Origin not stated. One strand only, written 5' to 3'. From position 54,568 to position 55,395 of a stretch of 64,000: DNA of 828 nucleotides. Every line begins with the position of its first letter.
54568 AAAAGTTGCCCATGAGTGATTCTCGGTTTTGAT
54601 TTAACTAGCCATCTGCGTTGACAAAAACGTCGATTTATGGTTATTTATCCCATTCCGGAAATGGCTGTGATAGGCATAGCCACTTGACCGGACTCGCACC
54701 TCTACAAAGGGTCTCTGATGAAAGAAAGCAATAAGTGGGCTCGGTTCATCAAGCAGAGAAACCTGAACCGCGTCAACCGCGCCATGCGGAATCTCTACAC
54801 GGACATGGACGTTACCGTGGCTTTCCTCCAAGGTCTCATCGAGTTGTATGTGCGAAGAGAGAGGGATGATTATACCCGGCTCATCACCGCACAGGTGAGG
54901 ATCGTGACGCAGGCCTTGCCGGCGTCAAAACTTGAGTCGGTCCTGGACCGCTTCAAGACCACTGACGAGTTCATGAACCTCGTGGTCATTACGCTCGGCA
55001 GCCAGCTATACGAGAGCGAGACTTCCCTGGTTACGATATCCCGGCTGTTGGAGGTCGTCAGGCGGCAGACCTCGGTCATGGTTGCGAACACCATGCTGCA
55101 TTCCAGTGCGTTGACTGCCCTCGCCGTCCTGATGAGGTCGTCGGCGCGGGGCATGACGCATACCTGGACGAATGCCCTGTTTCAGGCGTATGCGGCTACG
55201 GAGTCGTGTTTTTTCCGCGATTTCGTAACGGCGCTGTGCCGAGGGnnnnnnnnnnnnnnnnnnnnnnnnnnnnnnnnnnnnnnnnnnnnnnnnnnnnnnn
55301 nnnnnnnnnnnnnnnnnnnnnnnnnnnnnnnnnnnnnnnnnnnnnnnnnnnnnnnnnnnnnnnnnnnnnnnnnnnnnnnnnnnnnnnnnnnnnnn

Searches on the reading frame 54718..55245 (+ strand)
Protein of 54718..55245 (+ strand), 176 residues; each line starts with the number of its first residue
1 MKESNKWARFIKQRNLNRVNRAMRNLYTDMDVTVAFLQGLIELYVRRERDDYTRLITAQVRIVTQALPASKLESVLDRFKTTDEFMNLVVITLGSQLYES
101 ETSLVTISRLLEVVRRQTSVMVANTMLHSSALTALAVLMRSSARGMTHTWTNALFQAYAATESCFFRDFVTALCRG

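Call 78: search_protein_families(library=pfam, proteins=[window:54718-55245:+], max_evalue=10)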
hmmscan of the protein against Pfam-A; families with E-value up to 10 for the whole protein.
window:54718-55245:+ (176 aa): 1 family
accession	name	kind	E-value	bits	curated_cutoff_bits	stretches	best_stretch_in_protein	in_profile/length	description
PF09571.16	RE_XcyI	-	0.059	13.1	25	1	68-129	119-180/305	XcyI restriction endonuclease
